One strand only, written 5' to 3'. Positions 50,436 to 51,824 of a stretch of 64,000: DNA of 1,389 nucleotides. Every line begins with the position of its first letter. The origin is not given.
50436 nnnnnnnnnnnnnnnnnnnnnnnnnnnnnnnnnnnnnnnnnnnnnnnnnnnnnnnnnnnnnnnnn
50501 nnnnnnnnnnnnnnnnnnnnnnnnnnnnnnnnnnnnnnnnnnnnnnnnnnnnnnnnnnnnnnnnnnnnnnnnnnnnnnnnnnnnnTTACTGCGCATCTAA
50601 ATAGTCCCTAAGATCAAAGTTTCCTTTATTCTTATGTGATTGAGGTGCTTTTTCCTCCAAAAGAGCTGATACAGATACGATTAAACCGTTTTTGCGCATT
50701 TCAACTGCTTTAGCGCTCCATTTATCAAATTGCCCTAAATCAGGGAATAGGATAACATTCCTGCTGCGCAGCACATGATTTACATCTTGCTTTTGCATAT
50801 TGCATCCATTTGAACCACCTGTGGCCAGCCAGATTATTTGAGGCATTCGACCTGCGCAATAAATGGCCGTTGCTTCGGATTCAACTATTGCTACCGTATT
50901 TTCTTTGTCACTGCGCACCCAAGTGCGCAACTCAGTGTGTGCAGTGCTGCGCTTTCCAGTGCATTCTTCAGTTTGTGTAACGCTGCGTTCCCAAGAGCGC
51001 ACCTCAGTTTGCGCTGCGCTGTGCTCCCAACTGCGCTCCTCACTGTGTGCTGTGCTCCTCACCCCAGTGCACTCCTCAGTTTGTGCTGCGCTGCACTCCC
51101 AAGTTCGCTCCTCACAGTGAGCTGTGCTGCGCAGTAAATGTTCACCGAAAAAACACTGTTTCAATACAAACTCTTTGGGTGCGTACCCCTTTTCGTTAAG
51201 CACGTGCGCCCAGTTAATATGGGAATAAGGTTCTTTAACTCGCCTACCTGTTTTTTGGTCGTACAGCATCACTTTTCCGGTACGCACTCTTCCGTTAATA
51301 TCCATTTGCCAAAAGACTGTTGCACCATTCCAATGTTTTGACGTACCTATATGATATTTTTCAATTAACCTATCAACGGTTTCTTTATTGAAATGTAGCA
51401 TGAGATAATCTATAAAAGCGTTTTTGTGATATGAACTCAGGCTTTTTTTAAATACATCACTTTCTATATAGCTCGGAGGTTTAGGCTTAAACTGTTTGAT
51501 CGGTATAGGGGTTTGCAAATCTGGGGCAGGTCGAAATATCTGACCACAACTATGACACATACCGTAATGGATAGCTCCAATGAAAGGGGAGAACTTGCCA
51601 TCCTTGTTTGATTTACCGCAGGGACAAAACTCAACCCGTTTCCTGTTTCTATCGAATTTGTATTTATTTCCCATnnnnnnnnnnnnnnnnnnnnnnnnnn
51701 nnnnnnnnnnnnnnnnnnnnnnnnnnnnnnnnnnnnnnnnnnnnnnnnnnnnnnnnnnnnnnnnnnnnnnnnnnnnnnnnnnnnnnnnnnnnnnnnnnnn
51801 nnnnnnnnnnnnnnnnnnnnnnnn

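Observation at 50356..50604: Iteron array with phased T-tracts overlapping the 3' end of the primase-like gene: probable replication origin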

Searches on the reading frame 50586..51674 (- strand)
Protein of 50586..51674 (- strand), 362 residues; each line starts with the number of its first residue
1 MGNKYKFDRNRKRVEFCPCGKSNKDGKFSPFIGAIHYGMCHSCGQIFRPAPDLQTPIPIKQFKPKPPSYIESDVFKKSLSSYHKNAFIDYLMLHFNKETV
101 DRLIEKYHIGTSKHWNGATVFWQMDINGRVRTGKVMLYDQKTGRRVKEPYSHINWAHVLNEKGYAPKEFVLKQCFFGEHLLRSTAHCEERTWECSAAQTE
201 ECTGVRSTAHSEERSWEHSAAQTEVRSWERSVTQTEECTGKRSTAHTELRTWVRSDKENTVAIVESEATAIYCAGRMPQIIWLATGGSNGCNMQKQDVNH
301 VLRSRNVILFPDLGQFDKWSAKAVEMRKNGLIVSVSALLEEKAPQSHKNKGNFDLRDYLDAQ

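Call 7: search_protein_families(library=pfam, proteins=[window:50586-51674:-], max_evalue=0.01)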
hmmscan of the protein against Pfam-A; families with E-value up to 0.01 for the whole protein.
window:50586-51674:- (362 aa): 1 family
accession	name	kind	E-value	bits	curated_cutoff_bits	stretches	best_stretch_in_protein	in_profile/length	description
PF19898.4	DUF6371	-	1.3e-54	184.5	27.7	2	85-184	1-96/150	Domain of unknown function (DUF6371)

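Call 19: find_homologous_proteins(query=window:50586-51674:-, max_evalue=0.00001)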
Query window:50586-51674:- (362 aa): 3526 proteins with E <= 0.00001 among 6021 candidates; the best 120 are listed.
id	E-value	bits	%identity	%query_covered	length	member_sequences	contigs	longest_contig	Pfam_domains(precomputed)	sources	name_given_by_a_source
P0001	3.7e-246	834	98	100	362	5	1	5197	PF19898.5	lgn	-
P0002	1.2e-76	276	47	59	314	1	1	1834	PF19898.5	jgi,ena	-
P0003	6.5e-76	274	45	63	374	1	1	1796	PF19898.5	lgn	-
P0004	6.8e-76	274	43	64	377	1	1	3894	PF19898.5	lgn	-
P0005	7.2e-76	274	50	50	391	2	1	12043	PF22292.2,PF19898.5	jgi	-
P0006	5.6e-75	271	54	50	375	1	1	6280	PF19898.5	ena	-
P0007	1.6e-74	269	45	59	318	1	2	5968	PF19898.5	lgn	-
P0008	2.2e-74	269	51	49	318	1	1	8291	PF19898.5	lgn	-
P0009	5.1e-74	268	39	76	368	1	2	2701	PF19898.5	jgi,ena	-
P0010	7.3e-74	267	45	63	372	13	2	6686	PF19898.5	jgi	jgi:hypothetical protein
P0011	1.0e-73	267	52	49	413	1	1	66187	PF22292.2,PF19898.5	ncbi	-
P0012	1.2e-73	266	48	54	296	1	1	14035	PF19898.5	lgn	-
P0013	1.2e-73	266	41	65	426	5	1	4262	PF22292.2,PF19898.5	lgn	-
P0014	1.7e-73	266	44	63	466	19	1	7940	PF22292.2,PF19898.5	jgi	jgi:hypothetical protein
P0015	1.7e-73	266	45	46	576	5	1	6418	PF19898.5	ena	-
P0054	4.3e-68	248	51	52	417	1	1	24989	PF19898.5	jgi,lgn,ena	-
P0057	2.1e-67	246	50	51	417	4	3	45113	PF19898.5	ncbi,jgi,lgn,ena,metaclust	metaclust:\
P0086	7.3e-65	238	44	62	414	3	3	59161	PF19898.5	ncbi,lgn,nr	ncbi:MAG: hypothetical protein KA341_01650 [Saprospiraceae bacterium]|nr:hypothetical protein [Sapro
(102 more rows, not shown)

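Call 21: find_encoding_contigs(protein=P0001, flank=10000, max_places=6)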
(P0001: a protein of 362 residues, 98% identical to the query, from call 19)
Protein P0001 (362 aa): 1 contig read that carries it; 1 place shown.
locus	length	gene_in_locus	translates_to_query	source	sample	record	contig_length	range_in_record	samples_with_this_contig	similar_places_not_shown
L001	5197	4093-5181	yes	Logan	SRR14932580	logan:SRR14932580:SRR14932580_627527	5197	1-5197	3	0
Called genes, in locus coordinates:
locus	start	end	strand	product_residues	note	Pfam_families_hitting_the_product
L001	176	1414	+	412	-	PF17293:Arm-DNA-bind_5, PF13102:Phage_int_SAM_5, PF00589:Phage_integrase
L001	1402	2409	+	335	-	-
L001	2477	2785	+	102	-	PF12728:HTH_17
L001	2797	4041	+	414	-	PF05272:VapE-like_dom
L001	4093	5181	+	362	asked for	PF19898:DUF6371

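Call 22: find_related_loci(query=A1, collection=genome_contigs, flank=6000)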
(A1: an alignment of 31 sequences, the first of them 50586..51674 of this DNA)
Query A1 (362 aa) in genome_contigs; peptide patterns used: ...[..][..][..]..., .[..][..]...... (x = any residue, [..] = any of these).
599 stretches matched a pattern (row limit reached: there are more); 574 encode a relative of the query (tblastn E <= 1e-3); the best 80 are kept; 80 distinct loci.
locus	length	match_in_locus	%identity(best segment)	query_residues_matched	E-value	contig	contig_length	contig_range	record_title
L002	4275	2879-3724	40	4-359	2e-57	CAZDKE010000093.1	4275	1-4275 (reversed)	MAG TPA_asm: uncultured Lishizhenia sp. isolate SRP219642_co8_663 genome assembly, contig: NODE_40669_length_4275_cov_3.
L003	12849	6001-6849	48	4-359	2e-53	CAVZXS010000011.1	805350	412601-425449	MAG: uncultured Bacteroidetes bacterium isolate MFD04651.bin.1.29 genome assembly, contig: contig_1865, whole genome sho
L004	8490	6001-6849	42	4-359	9e-51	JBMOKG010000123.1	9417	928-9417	MAG: Bacteroidales bacterium isolate Deming_bin.89 contig22860, whole genome shotgun sequence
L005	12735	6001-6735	37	67-359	7e-45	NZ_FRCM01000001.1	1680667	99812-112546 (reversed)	Mucilaginibacter sp. OK098, whole genome shotgun sequence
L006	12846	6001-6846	42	6-359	1e-44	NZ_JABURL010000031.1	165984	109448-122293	MAG: Cyclobacterium sp. isolate Bin_11 NODE_23_length_165984_cov_13.915, whole genome shotgun sequence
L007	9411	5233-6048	46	9-359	2e-44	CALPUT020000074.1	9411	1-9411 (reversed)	MAG: Chryseobacterium gleum isolate HRS-ES5-bin-44 genome assembly, contig: HRS-ES5-C3374, whole genome shotgun sequence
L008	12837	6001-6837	30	4-340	2e-44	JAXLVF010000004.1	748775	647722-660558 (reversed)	MAG: Flavobacteriaceae bacterium isolate STL-BAC49 C4.44.fa-4, whole genome shotgun sequence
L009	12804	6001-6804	35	67-359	4e-45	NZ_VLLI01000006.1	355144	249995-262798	Mucilaginibacter frigoritolerans strain ATCC BAA-1854 JN11DRAFT_scaffold00006.6, whole genome shotgun sequence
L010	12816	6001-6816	40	6-359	4e-44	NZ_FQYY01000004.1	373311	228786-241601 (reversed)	Mesonia phycicola strain DSM 21425, whole genome shotgun sequence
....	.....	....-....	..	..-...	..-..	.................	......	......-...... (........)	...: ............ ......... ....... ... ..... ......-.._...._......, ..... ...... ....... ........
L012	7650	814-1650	43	6-359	9e-42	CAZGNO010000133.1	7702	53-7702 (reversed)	MAG TPA_asm: uncultured Chitinophagaceae bacterium isolate SRP178908_co1_320 genome assembly, contig: NODE_7723_length_7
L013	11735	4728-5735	37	7-359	1e-41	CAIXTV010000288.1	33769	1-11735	uncultured bacterium isolate KTt_bin-0590 genome assembly, contig: bin-0590:288/312, whole genome shotgun sequence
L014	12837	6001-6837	41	6-359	3e-41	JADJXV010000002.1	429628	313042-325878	MAG: Ignavibacteria bacterium isolate Lyne_18-Q3-R50-59_BAT3C.229 tig00006384-10-4292810, whole genome shotgun sequence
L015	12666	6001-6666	58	60-359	9e-41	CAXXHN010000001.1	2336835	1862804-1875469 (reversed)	MAG: Acidobacteriota bacterium isolate fbfe9d14-a896-444f-af3f-2ebbe8fd7dc9 genome assembly, contig: contig_1, whole gen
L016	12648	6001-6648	44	63-359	6e-41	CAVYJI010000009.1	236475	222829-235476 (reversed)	MAG: uncultured Bacteroidales bacterium isolate MFD01476.bin.1.15 genome assembly, contig: contig_43130, whole genome sh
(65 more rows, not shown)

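Call 25: search_dna_similar(query=window:50586-51674:-, collection=plasmids, mode=protein, max_rows=30)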
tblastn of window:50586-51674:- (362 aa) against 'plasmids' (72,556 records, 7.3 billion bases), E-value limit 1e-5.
Records with a match: 11; places in all: 11; records where one place covers at least 80% of the query: 0.
Best place of each record, by identity: <60% 11.
By first word of the organism name: Bacteroides 9; Phocaeicola 1; Butyricimonas 1.
By predicted mobility (MOB-suite, as given by PLSDB): non-mobilizable 7; conjugative 4.
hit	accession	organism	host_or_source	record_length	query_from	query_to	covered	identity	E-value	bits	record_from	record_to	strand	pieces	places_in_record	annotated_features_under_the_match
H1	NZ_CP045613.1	Bacteroides xylanisolvens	Homo sapiens,Abscess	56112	1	359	78%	40.1%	2e-25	199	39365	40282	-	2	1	DUF6371 domain-containing protein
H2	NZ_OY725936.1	Bacteroides finegoldii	-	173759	68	359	68%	41.3%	2e-29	208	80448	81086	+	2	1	DUF6371 domain-containing protein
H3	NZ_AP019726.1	Bacteroides uniformis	Homo sapiens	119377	68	359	61%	45.3%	2e-28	209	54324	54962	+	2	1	DUF6371 domain-containing protein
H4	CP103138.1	Bacteroides fragilis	Homo sapiens,cell culture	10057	97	362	54%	35.7%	2e-13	135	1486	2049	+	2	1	DUF6371 domain-containing protein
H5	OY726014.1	Phocaeicola massiliensis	-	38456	97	362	54%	35.7%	2e-13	135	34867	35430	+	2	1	none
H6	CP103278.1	Bacteroides fragilis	Homo sapiens,cell culture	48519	97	362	54%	35.7%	2e-13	135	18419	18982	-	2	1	DUF6371 domain-containing protein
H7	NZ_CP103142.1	Bacteroides faecis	Homo sapiens,cell culture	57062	97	362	54%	35.7%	2e-13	135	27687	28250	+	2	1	DUF6371 domain-containing protein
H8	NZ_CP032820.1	Butyricimonas faecalis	Homo sapiens,stool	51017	69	181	31%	39.7%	5e-13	78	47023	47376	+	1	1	DUF6371 domain-containing protein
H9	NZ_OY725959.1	Bacteroides finegoldii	-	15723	97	183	24%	42.7%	9e-14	80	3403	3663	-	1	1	none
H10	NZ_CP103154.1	Bacteroides thetaiotaomicron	Homo sapiens,cell culture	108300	97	183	24%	42.7%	2e-13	79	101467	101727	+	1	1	none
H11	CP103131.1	Bacteroides ovatus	Homo sapiens,cell culture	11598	97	157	17%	45.2%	2e-7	60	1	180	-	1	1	none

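Call 26: search_dna_similar(query=window:50586-51674:-, collection=phages, mode=protein, max_rows=20)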
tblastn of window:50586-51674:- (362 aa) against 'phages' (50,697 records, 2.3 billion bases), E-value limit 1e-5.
Records with a match: 6; places in all: 6; records where one place covers at least 80% of the query: 0.
Best place of each record, by identity: <60% 6.
By first word of the organism name: Bacteriophage 5; phage 1.
By host as written in the record: - 6.
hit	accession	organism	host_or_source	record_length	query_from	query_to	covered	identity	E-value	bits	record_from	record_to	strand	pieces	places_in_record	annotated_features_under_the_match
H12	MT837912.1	Bacteriophage sp.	human fecal samples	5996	27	359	72%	42.2%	1e-31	215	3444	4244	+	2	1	record has no annotation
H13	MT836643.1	Bacteriophage sp.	human fecal samples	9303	69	359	59%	43.9%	1e-24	177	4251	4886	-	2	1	record has no annotation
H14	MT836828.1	Bacteriophage sp.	human fecal samples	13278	68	359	59%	42.3%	2e-25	177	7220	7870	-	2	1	record has no annotation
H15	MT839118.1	Bacteriophage sp.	human fecal samples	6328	97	362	54%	35.7%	5e-14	135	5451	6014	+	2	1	record has no annotation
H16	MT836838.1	Bacteriophage sp.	human fecal samples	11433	69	181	31%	41.3%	1e-14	81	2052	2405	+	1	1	record has no annotation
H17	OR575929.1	phage csAssE-Sib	human gut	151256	68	181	31%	32.3%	5e-11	70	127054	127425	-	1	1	DNA primase/helicase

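Call 28: get_annotated_region(hit=H1, flank=7000)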
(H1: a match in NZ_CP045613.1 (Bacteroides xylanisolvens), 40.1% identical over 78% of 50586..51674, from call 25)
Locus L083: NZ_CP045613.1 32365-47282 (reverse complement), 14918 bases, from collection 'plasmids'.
description: Bacteroides xylanisolvens strain funn3 plasmid pFunn3_1, complete sequence
organism: Bacteroides xylanisolvens (NCBI taxid 371601)
taxonomy: Bacteria; Bacteroidota; Bacteroidia; Bacteroidales; Bacteroidaceae; Bacteroides; Bacteroides xylanisolvens
host: -; source: Homo sapiens,Abscess; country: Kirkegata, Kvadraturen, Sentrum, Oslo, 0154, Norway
typing (MOB-suite, as given by PLSDB): conjugative; replicon rep_cluster_663; relaxase MOBP; mating-pair formation MPF_T
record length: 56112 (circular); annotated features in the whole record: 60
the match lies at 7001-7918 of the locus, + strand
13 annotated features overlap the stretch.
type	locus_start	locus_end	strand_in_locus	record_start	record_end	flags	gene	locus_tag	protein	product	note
CDS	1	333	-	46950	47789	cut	traN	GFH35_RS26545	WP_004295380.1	conjugative transposon protein TraN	-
CDS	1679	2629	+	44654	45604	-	-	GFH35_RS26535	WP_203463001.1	helix-turn-helix domain-containing protein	-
CDS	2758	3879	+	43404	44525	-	-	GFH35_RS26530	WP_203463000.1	site-specific integrase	GO:0015074 - DNA integration [Evidence IEA]; GO:0006310 - DNA recombination [Evidence IEA]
CDS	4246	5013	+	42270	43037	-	-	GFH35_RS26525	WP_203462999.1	hypothetical protein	-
CDS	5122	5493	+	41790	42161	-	-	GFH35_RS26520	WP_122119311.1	helix-turn-helix domain-containing protein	-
CDS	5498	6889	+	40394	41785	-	-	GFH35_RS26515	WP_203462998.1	DUF3987 domain-containing protein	-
CDS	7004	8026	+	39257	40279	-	-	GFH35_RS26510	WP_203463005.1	DUF6371 domain-containing protein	-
CDS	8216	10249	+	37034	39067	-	mobV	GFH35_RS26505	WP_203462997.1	MobV family relaxase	GO:0006310 - DNA recombination [Evidence IEA]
CDS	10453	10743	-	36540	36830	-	-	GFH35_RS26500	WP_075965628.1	DUF4491 family protein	-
CDS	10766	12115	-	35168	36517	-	hemG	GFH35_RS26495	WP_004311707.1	protoporphyrinogen oxidase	GO:0006779 - porphyrin-containing compound biosynthetic process [Evidence IEA]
CDS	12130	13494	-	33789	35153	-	hemN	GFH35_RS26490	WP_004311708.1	oxygen-independent coproporphyrinogen III oxidase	GO:0006779 - porphyrin-containing compound biosynthetic process [Evidence IEA]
CDS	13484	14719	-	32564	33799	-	-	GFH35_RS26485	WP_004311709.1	MFS transporter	-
CDS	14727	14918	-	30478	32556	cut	-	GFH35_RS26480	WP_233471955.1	TonB-dependent receptor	-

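Call 43: search_solved_structures(query=A1, max_evalue=10, show_alignments=2)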
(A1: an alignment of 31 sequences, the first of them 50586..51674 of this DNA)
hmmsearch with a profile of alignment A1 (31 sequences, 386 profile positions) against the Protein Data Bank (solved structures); distinct sequences matched with E-value up to 10: 1.
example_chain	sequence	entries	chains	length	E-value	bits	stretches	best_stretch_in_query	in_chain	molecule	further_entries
3zmd_A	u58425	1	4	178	1.2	11.4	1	249-331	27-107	PUTATIVE TRANSCRIPTIONAL REGULATOR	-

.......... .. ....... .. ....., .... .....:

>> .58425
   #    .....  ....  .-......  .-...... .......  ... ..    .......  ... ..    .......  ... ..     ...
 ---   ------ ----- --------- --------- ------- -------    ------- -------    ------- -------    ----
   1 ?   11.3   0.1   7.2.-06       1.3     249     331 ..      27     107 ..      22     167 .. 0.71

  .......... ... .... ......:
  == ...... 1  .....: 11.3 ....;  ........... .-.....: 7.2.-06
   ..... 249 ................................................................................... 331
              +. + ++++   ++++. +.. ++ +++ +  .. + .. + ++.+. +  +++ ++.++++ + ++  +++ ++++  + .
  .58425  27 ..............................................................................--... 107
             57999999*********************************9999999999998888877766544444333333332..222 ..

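Call 44: search_protein_families(library=phrogs, proteins=[window:50586-51674:-], max_evalue=0.001)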
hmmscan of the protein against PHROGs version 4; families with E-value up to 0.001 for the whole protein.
window:50586-51674:- (362 aa): 0 families

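Call 52: find_encoding_contigs(protein=window:50586-51674:-, flank=10000, max_places=6)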
Protein window:50586-51674:- (362 aa): 6 contigs read that carry it; 4 places shown.
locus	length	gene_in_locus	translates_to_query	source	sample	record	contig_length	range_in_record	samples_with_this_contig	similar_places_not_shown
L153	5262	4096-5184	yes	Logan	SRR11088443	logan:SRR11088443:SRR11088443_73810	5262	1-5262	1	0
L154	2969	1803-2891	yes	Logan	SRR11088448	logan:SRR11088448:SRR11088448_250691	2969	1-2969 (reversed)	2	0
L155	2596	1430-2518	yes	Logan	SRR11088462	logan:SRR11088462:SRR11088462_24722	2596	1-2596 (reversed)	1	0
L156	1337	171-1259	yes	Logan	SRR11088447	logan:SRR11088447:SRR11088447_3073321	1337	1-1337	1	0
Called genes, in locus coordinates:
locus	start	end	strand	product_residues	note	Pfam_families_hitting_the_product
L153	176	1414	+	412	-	PF17293:Arm-DNA-bind_5, PF13102:Phage_int_SAM_5, PF00589:Phage_integrase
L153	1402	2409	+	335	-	-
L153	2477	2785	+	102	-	PF12728:HTH_17 (weak)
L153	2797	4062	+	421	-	PF05272:VapE-like_dom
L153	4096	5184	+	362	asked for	PF19898:DUF6371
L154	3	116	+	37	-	?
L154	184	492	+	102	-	PF12728:HTH_17 (weak)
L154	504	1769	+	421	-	PF05272:VapE-like_dom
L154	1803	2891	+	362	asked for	PF19898:DUF6371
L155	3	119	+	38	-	?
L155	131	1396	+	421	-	PF05272:VapE-like_dom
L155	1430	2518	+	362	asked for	PF19898:DUF6371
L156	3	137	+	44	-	?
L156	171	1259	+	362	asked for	PF19898:DUF6371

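Call 54: predict_structure(alignment_id=A1)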
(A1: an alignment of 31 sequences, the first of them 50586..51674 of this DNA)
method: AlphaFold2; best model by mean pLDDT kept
length: 362 residues; sequences in the alignment: 31
mean_pLDDT: 76.5   pTM: 0.68
mean pLDDT of the five models: 76.5, 76.3, 74.8, 74.4, 72.5
residues with pLDDT >= 90: 160; 70-90: 99; 50-70: 35; < 50: 68
segments of 3 or more residues with pLDDT < 50: 56-59, 185-242, 254-256
pLDDT, mean of each block of 10 residues (from residue 1): 72 85 89 87 85 53 79 92 96 97 97 93 93 94 89 85 63 91 49 29 27 30 34 31 56 60 96 94 84 77 91 93 91 94 89 90 79
secondary structure, 60 per line:
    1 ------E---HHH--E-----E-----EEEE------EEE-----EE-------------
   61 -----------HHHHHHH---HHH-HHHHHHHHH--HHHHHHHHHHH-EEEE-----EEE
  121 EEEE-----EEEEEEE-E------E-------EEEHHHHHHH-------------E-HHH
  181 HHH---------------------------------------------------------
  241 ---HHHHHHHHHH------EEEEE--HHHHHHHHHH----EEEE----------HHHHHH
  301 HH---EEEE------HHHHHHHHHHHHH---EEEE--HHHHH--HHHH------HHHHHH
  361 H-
elements in order: E28-31 E38-40 H72-78 H86-94 H97-107 E109-112 E118-124 E130-136 E153-155 H156-162 H178-183 H244-253 E260-264 H267-276 E281-284 H295-302 E306-309 H316-328 E332-335 H338-342 H345-348 H355-361
